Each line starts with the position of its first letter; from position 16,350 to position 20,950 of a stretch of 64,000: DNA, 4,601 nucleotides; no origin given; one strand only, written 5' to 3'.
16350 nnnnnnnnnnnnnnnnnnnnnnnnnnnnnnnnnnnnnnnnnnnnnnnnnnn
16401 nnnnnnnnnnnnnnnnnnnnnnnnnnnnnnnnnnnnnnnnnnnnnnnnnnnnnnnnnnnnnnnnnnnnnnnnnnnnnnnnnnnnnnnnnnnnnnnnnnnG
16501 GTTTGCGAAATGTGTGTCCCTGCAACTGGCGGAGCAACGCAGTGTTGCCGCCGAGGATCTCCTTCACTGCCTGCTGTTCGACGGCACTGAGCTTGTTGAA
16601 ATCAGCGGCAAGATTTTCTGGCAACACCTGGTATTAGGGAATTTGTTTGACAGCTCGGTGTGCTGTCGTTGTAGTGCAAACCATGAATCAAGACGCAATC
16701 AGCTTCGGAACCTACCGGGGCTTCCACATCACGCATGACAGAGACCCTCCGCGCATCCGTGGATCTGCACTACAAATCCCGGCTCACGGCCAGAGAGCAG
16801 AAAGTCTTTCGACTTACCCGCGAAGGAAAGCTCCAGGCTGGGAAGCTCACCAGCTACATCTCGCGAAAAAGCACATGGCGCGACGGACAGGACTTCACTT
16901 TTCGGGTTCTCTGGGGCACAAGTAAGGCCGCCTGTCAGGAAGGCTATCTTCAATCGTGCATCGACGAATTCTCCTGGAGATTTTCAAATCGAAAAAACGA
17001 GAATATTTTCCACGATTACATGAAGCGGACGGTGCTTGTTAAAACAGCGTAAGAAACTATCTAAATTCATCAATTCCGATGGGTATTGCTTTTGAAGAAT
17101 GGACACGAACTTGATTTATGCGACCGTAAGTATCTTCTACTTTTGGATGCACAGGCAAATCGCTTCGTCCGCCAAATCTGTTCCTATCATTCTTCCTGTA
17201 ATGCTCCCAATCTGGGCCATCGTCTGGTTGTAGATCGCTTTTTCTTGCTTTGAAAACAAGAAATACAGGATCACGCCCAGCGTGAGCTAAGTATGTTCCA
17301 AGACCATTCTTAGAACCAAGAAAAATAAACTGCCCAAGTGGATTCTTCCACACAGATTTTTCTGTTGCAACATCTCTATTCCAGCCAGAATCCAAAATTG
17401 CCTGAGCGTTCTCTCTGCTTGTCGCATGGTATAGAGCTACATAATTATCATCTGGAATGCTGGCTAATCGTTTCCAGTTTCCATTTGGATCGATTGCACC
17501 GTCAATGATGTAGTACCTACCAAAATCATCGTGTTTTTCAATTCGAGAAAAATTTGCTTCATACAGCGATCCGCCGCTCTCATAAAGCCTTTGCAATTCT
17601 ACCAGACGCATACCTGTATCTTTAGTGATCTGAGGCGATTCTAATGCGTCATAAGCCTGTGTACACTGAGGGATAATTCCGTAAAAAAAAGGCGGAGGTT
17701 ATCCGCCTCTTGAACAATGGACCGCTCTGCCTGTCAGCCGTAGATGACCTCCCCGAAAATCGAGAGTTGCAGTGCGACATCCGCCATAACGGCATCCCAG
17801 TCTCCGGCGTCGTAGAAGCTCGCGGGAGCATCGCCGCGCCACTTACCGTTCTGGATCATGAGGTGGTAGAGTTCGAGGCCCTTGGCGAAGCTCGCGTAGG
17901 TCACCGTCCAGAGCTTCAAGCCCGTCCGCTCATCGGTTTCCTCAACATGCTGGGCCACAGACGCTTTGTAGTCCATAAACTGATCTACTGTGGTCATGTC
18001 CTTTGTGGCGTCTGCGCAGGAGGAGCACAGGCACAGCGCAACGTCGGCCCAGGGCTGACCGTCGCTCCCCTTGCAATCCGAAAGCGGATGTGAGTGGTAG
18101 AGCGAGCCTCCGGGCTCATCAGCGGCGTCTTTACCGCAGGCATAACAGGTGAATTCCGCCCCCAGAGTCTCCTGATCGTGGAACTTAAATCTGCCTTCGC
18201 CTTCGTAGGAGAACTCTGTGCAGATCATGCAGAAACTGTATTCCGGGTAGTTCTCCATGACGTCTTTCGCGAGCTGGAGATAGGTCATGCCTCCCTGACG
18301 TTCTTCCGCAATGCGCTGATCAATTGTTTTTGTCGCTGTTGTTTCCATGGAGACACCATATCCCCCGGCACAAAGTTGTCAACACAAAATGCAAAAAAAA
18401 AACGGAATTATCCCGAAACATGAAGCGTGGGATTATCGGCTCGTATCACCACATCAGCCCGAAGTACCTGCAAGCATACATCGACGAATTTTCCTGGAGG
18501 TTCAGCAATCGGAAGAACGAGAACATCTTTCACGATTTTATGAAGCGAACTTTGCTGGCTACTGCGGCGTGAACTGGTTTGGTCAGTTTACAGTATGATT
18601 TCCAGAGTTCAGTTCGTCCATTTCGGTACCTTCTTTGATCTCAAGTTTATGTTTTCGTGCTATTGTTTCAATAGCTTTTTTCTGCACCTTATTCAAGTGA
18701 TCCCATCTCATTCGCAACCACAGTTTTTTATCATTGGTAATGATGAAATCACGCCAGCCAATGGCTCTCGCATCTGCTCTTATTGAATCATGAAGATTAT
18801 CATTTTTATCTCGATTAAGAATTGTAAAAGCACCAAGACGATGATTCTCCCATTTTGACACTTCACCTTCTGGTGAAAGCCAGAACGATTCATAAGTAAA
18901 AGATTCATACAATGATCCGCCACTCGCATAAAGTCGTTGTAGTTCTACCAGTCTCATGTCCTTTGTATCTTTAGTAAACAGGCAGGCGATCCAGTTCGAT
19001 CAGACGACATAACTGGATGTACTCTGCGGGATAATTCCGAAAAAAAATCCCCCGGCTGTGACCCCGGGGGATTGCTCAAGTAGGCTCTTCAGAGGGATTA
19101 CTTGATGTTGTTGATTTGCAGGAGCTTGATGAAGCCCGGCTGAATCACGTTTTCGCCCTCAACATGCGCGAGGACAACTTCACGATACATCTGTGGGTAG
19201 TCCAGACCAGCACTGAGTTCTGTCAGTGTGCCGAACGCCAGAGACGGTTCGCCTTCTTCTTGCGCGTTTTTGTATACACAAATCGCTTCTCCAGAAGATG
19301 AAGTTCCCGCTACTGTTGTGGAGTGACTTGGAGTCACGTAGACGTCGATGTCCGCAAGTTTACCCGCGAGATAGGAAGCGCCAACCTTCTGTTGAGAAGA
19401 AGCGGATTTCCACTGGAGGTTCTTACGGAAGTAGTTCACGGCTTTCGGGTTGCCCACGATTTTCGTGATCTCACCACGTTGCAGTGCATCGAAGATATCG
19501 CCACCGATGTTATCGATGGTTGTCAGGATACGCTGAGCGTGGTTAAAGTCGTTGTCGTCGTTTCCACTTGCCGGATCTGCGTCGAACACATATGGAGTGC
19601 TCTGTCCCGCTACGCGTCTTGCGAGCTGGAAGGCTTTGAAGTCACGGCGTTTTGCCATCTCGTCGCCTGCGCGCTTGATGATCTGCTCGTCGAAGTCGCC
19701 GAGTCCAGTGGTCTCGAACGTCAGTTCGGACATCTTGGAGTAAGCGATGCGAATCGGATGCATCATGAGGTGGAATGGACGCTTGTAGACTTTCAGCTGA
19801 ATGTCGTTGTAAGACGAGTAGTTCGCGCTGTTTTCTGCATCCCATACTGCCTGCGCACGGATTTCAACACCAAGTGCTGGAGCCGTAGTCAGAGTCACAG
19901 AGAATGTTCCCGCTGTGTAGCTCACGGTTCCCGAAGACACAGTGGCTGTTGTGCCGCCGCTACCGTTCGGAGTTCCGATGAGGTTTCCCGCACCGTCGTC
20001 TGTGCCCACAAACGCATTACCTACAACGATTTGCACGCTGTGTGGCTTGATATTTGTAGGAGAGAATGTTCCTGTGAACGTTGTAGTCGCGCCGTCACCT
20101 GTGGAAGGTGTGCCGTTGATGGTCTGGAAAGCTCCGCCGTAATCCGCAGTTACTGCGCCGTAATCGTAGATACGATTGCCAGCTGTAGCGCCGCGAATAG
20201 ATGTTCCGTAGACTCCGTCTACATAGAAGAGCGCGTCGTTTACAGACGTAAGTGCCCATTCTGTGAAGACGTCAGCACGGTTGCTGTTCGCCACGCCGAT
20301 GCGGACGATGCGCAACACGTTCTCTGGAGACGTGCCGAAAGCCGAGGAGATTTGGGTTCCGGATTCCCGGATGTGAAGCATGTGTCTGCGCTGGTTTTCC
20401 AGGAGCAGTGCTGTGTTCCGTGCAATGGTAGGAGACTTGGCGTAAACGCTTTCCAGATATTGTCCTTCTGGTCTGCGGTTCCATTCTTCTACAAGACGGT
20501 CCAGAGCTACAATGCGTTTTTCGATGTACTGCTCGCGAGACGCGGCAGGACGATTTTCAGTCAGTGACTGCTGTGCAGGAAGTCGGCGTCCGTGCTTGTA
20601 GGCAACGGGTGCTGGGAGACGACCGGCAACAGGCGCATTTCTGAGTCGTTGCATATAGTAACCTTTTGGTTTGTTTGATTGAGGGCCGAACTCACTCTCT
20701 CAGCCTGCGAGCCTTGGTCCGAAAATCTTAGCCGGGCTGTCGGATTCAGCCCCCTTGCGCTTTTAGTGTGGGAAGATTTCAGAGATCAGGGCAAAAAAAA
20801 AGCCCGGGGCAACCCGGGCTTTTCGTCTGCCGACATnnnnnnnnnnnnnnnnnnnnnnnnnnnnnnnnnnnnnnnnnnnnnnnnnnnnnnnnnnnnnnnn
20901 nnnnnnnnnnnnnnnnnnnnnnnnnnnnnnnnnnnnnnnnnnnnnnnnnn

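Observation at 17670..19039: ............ 12-mer found three times, once as an inverted pair around a Cys-rich gene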

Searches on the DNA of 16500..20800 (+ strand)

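Call 5: search_dna_similar(query=window:16500-20800:+, collection=phages, mode=near, max_rows=30)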
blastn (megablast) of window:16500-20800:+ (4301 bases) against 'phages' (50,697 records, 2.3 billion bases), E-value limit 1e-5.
No match.
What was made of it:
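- Tried and rejected: A megablast search of 16500-20800 found nothing (call 5).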

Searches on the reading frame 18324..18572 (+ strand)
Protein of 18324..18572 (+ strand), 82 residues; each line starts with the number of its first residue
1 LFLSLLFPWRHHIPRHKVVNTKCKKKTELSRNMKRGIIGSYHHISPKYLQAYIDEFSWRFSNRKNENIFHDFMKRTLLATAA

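Call 11: search_protein_families(library=pfam, proteins=[window:18324-18572:+], max_evalue=0.01)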
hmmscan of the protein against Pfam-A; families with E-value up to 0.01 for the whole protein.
window:18324-18572:+ (82 aa): 1 family
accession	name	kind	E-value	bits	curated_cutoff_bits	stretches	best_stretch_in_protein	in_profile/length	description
PF12762.13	DDE_Tnp_IS1595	-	1e-09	39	27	1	29-60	121-152/153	ISXO2-like transposase domain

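Call 12: search_protein_families(library=phrogs, proteins=[window:18324-18572:+], max_evalue=0.01)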
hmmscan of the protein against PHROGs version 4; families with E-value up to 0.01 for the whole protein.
window:18324-18572:+ (82 aa): 1 family
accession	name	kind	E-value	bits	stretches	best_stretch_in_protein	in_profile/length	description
phrog_25593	-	unknown function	5.7e-05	23.4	1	32-80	273-322/344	-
